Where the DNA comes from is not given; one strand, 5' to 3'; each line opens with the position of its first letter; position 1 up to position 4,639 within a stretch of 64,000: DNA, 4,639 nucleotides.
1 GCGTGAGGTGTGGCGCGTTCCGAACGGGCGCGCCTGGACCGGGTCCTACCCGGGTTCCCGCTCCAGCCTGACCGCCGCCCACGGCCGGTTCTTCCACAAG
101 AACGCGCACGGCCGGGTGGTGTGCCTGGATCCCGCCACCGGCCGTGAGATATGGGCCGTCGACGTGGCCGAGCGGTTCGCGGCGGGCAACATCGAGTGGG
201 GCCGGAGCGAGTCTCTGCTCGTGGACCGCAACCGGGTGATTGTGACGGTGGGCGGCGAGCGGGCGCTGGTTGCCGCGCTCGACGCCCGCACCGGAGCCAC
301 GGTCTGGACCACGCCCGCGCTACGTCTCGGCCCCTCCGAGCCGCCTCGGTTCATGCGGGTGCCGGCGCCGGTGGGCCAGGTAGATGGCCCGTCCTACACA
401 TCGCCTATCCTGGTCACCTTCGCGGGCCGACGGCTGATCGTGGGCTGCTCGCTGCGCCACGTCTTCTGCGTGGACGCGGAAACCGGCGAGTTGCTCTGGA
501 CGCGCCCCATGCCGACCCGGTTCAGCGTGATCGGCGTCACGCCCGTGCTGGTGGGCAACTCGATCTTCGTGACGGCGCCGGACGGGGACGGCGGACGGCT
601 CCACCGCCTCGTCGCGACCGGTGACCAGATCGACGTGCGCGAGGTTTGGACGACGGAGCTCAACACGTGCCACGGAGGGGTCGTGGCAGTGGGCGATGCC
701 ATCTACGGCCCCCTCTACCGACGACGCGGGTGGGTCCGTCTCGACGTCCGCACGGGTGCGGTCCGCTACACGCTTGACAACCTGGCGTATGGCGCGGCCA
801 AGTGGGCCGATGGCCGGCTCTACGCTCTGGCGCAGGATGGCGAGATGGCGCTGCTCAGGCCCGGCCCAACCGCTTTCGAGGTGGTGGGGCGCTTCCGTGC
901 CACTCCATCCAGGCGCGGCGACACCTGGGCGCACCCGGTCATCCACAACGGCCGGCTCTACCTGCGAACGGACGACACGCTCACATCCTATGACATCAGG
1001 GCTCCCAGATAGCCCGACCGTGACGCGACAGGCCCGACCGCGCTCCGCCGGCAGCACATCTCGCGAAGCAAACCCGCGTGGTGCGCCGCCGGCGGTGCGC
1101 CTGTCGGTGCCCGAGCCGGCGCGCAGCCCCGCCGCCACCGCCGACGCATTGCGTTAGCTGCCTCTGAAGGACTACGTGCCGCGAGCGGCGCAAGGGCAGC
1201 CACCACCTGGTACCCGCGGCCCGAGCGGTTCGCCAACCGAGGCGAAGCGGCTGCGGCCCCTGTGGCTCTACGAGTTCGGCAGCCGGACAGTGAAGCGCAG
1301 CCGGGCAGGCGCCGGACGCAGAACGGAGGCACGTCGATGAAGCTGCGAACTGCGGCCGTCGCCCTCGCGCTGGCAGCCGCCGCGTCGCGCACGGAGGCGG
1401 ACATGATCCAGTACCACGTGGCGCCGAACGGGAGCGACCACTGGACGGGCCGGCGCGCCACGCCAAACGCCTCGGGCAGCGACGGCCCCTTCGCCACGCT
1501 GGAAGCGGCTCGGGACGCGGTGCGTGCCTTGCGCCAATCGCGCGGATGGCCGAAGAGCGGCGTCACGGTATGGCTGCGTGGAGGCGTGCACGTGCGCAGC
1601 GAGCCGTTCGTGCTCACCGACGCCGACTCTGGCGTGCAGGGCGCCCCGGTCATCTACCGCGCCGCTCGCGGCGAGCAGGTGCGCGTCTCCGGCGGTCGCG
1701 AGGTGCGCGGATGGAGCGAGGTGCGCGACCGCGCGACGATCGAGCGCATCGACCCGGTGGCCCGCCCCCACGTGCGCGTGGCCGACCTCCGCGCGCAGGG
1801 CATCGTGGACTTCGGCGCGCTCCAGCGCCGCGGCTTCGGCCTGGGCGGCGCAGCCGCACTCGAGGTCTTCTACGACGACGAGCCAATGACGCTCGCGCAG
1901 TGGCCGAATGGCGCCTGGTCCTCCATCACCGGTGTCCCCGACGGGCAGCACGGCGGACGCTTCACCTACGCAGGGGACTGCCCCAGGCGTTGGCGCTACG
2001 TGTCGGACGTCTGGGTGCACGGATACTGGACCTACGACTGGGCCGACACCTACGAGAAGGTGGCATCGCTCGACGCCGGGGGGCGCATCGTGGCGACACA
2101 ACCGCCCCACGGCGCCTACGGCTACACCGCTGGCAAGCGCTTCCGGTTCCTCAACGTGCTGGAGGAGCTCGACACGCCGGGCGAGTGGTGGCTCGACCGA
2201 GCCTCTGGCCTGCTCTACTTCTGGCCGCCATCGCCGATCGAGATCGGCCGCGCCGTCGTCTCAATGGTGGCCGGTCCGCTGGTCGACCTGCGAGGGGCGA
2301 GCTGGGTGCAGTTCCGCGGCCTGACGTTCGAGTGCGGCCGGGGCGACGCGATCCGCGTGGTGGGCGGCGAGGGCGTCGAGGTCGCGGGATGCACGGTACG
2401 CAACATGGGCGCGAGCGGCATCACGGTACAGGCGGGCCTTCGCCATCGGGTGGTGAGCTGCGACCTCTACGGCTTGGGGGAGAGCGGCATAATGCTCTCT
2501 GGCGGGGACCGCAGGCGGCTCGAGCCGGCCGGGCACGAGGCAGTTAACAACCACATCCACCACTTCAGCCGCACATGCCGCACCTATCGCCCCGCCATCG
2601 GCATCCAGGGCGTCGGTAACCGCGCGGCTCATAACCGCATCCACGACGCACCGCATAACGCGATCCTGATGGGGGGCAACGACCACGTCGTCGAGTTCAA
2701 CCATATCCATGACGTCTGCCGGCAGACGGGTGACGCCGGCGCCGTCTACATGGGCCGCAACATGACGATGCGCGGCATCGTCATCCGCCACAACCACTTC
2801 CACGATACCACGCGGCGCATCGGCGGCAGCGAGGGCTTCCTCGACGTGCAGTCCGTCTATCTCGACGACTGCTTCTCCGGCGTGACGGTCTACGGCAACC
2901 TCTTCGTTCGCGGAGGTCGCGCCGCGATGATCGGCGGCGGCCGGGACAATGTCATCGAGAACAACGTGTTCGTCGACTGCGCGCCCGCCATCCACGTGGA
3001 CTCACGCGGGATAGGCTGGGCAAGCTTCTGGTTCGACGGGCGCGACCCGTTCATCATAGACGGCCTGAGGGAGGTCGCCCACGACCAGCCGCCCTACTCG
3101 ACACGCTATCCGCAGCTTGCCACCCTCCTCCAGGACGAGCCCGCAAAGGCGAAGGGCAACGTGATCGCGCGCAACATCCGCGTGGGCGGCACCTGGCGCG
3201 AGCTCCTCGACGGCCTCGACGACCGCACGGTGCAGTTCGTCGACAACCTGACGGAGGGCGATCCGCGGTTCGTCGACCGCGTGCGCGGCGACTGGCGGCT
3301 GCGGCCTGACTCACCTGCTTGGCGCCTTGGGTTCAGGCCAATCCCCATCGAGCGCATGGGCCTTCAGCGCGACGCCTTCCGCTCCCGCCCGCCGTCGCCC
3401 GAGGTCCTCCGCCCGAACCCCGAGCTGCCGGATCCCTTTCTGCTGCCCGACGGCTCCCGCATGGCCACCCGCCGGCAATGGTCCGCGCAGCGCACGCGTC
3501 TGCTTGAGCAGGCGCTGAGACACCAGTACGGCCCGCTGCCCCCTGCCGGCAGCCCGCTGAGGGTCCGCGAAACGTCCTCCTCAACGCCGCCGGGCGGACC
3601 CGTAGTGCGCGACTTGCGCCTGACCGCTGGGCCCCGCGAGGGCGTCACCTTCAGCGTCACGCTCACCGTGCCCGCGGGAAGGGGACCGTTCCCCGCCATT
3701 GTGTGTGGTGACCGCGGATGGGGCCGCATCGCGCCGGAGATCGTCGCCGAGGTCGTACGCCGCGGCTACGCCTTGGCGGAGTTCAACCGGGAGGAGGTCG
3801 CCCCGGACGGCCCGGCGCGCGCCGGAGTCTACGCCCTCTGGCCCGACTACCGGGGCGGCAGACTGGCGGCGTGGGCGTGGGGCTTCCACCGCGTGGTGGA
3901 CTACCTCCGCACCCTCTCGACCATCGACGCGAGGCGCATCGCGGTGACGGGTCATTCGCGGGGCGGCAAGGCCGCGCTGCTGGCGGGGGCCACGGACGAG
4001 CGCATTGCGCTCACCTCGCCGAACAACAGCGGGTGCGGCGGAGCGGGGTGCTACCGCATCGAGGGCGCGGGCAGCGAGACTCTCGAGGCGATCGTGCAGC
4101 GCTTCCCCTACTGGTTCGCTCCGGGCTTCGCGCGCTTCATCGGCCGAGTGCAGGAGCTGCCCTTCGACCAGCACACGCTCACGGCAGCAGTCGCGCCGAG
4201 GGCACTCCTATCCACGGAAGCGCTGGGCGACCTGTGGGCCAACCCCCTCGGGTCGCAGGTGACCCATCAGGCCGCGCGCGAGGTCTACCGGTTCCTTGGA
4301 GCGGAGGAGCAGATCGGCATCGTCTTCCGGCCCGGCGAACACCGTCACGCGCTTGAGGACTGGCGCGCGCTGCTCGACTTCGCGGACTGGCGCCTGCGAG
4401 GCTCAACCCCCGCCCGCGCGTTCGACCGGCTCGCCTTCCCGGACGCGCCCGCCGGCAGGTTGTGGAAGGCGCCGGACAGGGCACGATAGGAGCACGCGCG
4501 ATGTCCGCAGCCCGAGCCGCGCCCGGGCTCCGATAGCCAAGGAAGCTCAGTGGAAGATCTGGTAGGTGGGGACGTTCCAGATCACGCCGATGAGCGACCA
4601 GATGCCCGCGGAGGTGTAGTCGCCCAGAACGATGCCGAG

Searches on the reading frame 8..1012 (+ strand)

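Call 90: search_protein_families(library=pfam, proteins=[window:8-1012:+], max_evalue=0.0001)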
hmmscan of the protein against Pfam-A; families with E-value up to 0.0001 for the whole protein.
window:8-1012:+ (334 aa): 3 families
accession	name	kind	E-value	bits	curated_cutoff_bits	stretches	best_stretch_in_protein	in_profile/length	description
PF13360.13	PQQ_2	-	1.2e-22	81.1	27.6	1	2-253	17-230/233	Outer membrane protein assembly factor BamB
PF01011.28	PQQ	-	3.7e-08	33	26.7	0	23-98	55-136/595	Glucose/ethanol/alcohol dehydrogenase, beta-propeller domain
PF13570.13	Beta-prop_ACSF4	-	7.5e-08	32.6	133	0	132-172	8-51/329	Beta-alanine-activating enzyme, beta-propeller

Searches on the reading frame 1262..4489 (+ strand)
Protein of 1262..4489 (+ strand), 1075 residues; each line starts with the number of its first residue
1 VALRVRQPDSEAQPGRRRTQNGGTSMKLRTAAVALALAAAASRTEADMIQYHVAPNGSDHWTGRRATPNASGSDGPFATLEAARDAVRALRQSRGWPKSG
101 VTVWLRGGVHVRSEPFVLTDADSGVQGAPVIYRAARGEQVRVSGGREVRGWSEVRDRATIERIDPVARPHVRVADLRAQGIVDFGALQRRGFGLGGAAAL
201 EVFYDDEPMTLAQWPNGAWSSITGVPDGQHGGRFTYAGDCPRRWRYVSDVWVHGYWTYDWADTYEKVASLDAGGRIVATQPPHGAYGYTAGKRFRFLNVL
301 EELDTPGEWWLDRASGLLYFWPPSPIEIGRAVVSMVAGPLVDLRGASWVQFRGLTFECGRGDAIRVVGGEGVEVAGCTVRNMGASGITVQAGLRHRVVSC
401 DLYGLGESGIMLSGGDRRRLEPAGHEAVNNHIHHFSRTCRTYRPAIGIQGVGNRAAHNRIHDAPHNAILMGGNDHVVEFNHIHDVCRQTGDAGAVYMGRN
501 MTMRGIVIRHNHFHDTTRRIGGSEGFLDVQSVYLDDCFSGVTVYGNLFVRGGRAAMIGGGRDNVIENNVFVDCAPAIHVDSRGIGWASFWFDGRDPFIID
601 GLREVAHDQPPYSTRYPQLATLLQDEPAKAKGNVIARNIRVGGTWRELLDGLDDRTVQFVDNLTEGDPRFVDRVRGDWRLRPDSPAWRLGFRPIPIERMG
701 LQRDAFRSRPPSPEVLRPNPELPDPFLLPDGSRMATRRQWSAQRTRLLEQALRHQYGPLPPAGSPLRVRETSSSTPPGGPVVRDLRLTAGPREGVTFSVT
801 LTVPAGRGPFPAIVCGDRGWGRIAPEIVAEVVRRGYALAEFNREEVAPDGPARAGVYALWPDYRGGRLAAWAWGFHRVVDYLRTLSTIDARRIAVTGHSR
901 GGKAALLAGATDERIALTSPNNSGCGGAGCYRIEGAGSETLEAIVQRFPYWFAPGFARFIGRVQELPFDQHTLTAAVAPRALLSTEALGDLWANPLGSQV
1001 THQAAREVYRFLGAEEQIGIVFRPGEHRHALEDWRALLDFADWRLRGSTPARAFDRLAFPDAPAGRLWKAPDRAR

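Call 37: search_protein_families(library=pfam, proteins=[window:1262-4489:+], max_evalue=0.001)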
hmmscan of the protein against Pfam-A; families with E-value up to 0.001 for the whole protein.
window:1262-4489:+ (1075 aa): 3 families
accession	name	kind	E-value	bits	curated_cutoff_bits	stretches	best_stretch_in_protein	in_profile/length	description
PF22244.2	GCE_fung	-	1.2e-50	172.9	27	1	794-1013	9-231/231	Glucuronyl esterase, fungi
PF13229.12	Beta_helix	-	2.1e-15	57.2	25.9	2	445-582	2-123/158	Right handed beta helix region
PF05048.19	NosD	-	0.0002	21.3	23.6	0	449-579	45-156/212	Periplasmic copper-binding protein (NosD)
